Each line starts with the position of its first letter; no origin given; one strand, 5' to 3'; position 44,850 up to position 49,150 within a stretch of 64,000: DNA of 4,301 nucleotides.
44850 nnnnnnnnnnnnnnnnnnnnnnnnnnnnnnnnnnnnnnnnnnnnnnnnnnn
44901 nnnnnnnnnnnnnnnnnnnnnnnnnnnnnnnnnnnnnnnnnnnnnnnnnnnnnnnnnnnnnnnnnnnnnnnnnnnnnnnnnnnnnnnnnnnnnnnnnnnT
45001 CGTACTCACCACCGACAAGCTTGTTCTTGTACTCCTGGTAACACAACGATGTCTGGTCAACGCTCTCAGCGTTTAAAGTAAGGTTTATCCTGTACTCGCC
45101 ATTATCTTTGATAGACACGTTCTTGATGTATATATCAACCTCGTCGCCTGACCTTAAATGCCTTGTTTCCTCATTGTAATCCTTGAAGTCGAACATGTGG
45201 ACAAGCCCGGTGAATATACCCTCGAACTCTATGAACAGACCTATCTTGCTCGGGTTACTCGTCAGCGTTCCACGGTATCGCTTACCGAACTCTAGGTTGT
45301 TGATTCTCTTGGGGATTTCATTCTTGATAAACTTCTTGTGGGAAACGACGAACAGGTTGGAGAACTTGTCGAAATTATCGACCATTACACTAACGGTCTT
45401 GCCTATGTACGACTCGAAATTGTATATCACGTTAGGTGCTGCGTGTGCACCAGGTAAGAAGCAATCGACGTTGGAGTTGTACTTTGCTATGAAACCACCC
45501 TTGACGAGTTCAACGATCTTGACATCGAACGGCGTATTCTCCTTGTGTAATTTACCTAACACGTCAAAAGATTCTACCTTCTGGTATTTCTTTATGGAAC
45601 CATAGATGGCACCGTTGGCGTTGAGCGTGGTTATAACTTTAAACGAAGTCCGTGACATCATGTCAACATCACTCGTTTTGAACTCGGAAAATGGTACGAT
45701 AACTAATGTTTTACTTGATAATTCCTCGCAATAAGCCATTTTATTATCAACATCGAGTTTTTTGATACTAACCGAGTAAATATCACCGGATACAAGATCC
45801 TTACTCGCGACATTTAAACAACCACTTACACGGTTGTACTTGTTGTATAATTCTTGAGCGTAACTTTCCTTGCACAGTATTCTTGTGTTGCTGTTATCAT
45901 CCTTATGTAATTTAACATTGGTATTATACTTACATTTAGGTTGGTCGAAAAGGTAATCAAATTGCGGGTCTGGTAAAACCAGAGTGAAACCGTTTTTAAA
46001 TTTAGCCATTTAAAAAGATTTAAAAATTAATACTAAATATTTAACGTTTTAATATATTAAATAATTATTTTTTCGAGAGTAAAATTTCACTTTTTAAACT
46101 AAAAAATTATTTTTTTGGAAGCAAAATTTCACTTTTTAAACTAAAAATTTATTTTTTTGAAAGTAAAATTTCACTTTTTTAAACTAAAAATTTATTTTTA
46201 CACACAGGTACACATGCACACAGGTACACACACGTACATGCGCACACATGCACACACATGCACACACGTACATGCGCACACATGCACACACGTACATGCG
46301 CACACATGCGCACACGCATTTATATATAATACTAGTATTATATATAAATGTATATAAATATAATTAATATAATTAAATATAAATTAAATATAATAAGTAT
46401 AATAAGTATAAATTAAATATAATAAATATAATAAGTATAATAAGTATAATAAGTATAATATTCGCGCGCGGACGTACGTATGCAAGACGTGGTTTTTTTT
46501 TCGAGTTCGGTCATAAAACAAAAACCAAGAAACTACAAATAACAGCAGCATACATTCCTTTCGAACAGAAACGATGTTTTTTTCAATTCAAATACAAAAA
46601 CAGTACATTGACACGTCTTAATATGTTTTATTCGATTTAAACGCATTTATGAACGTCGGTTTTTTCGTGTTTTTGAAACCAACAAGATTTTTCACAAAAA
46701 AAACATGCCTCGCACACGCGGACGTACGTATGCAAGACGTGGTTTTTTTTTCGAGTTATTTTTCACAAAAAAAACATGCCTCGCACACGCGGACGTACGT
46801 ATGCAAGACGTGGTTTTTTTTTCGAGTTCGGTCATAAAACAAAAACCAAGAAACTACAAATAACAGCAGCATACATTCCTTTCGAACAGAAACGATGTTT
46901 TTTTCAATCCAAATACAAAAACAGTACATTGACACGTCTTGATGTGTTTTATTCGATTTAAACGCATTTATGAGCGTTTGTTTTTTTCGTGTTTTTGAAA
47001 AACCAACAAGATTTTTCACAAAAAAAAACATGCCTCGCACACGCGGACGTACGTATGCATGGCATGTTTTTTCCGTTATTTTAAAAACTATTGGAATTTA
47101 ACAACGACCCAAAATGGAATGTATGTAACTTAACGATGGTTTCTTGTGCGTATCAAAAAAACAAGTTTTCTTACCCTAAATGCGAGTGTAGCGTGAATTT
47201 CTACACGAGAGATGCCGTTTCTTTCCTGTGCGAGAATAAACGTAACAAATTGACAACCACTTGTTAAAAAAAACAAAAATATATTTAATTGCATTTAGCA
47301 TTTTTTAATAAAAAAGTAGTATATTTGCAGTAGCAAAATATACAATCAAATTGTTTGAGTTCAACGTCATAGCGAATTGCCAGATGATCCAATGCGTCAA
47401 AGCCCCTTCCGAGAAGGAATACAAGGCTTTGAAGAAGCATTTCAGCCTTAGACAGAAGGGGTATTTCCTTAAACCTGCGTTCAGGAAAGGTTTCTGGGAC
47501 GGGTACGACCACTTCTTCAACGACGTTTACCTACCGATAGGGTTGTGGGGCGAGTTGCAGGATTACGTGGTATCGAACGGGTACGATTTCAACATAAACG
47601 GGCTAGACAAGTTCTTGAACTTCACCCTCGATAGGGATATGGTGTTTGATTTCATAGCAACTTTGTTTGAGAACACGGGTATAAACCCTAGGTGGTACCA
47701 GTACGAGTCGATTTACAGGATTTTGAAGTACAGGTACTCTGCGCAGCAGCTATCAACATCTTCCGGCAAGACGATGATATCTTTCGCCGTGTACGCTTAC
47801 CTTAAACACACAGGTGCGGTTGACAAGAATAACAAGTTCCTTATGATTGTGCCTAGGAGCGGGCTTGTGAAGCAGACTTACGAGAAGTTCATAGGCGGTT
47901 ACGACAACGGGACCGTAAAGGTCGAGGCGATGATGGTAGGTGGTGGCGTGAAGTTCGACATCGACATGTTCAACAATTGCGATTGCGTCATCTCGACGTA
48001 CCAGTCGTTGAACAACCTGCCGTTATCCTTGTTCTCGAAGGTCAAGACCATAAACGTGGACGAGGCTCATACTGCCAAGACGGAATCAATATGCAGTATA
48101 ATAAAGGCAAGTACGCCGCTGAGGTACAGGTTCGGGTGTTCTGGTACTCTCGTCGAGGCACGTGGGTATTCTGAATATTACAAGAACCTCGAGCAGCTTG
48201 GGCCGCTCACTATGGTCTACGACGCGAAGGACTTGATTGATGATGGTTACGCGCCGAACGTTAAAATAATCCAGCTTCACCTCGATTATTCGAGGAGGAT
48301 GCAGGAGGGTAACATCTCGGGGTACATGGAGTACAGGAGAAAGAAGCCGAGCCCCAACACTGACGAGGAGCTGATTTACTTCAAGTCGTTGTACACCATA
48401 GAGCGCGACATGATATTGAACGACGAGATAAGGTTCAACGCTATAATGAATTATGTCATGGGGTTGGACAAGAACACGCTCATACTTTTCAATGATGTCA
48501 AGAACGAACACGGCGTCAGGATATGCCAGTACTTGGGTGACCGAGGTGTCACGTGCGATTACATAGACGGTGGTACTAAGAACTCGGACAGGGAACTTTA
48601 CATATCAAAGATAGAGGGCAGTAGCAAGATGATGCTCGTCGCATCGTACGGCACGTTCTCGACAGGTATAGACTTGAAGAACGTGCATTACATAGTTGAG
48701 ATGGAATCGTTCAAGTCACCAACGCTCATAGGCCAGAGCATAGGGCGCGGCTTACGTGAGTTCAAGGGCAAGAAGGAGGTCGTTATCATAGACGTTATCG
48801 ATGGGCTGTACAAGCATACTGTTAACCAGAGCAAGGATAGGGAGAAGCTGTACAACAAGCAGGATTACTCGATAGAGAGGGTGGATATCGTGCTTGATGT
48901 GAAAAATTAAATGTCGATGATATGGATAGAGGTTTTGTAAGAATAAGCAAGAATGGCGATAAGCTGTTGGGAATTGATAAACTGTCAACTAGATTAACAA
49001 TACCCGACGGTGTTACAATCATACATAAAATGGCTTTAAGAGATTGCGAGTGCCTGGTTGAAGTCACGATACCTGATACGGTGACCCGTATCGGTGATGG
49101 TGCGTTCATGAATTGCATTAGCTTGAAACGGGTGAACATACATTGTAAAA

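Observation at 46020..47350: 1.3-kb iteron, CA-repeat and AT-palindrome array upstream of the helicase gene: candidate origin of replication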

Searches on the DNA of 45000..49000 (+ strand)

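Call 6: search_dna_similar(query=window:45000-49000:+, collection=phages, mode=near, max_rows=30)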
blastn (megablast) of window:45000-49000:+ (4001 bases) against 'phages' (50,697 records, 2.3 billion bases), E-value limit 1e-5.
No match.

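Call 12: search_rna_families(source=window, start=45900, end=47500, threshold=evalue, max_evalue=5)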
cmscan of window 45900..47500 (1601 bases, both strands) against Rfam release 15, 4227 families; matches with E-value up to 5: 37.
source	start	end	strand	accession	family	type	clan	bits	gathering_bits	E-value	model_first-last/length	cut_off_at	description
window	46197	46265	-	RF04217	mir-297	Gene; miRNA;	-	41.2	90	1.6e-05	1-71/71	no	mir-297 microRNA precursor family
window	46269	46329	-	RF04217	mir-297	Gene; miRNA;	-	39.1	90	5.1e-05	1-71/71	no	mir-297 microRNA precursor family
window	46208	46287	-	RF04176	mir-3149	Gene; miRNA;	-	33.9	100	0.00033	1-83/83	no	mir-3149 microRNA precursor family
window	46164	46343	-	RF02723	sno_ZL1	Gene; snRNA; snoRNA; CD-box;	-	31.9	64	1.4e-05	1-196/196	no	Small nucleolar RNA ZL1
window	46213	46290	-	RF04154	mir-1277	Gene; miRNA;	-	29.8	81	0.0043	1-78/78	no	mir-1277 microRNA precursor family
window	46245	46318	-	RF04052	mir-466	Gene; miRNA;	-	28.2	85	0.0068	1-80/80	no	mir-466 microRNA precursor family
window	46220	46299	-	RF03662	mir-2060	Gene; miRNA;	-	26.8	54.5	0.0034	1-94/94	no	mir-2060 microRNA precursor family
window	46218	46311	-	RF03703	mir-3622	Gene; miRNA;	-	25.3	78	0.081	1-84/84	no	mir-3622 microRNA precursor family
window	46224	46305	-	RF04241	mir-5014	Gene; miRNA;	-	24.9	101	0.025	21-103/123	no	mir-5014 microRNA precursor family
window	46239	46303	-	RF04238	mir-4012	Gene; miRNA;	-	24.4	80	0.051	1-63/63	no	mir-4012 microRNA precursor family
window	46966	47077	+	RF02064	STnc370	Gene; sRNA;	-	23.9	54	2.7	1-71/71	no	Enterobacterial sRNA STnc370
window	46284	46357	-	RF00252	Alfamo_CPB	Cis-reg;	-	22.8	70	0.0016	1-182/182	no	Alfalfa mosaic virus coat protein binding (CPB) RNA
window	46942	47072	+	RF01819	RsaD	Gene; sRNA;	-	22.6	50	0.26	1-189/189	no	RNA Staph. aureus D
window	46238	46327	-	RF04158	mir-568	Gene; miRNA;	-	21.2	75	2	1-93/93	no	mir-568 microRNA precursor family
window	46226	46295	-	RF04242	mir-5595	Gene; miRNA;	-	21.1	100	0.5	1-72/72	no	mir-5595 microRNA precursor family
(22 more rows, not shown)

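Call 90: search_dna_similar(query=window:46010-47383:+, collection=phages, mode=distant, max_evalue=0.01, max_rows=10)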
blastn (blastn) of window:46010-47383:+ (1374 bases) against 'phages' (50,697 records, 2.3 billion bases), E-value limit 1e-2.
No match.
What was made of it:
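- Tried and rejected: Similarity searches for the region: megablast and blastn against 50,697 phage records found nothing (calls 6, 90).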

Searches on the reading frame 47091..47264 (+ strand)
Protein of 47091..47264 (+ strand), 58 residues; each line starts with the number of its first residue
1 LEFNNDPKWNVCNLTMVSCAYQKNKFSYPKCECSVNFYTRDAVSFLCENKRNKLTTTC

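Call 86: search_protein_families(library=phrogs, proteins=[window:47091-47264:+], max_evalue=1)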
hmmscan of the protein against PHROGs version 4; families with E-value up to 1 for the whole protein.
seq(58 aa): 0 families

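Call 87: search_dna_similar(query=window:47091-47264:+, collection=phages, mode=protein, max_evalue=1, max_rows=5)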
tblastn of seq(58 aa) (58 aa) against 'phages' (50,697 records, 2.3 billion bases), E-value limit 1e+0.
No match.
